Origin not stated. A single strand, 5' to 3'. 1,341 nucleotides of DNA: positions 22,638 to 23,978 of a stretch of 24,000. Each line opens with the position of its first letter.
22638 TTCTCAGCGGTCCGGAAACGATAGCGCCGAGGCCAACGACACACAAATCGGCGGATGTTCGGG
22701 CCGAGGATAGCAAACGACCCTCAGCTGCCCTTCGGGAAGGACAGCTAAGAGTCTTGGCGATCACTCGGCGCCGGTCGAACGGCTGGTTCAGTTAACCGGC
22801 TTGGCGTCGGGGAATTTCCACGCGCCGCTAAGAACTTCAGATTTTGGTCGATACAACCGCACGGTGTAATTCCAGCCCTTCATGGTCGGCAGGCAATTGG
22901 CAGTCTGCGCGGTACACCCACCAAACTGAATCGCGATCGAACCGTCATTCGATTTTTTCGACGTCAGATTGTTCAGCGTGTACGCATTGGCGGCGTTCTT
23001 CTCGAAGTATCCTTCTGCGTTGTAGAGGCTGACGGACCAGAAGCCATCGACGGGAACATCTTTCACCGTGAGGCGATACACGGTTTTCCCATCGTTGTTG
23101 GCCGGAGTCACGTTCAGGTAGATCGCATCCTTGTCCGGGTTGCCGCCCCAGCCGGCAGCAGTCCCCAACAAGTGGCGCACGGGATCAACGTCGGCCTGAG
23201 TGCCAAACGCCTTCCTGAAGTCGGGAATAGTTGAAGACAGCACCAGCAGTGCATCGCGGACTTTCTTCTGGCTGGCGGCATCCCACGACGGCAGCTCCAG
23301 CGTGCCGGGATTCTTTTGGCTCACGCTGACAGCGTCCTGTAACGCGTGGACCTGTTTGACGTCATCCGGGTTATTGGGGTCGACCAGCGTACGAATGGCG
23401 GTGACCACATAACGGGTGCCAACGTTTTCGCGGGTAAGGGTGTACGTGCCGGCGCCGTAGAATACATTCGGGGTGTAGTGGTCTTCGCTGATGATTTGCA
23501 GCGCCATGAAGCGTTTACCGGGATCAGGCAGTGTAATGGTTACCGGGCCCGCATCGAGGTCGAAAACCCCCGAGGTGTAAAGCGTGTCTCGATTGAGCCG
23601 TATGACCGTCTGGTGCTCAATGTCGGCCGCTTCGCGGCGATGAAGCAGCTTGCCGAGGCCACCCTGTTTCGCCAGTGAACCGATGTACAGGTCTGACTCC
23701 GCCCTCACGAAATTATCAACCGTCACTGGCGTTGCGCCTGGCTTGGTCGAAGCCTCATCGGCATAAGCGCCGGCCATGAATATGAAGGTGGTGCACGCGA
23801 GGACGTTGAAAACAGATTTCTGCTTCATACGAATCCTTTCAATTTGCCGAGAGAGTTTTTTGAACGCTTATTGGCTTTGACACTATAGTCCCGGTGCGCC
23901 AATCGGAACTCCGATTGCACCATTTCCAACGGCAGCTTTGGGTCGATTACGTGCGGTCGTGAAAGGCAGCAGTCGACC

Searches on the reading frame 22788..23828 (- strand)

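Call 68: search_protein_families(library=pfam, proteins=[window:22788-23828:-], max_evalue=0.00001)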
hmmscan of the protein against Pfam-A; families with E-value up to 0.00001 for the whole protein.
window:22788-23828:- (346 aa): 2 families
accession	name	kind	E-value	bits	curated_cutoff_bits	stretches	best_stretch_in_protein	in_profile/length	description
PF06742.16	DUF1214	-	5.1e-16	59.6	25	1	245-329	16-111/112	Protein of unknown function (DUF1214)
PF06863.17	DUF1254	-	1.1e-15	58.5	22.2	1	60-169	3-131/133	Protein of unknown function (DUF1254)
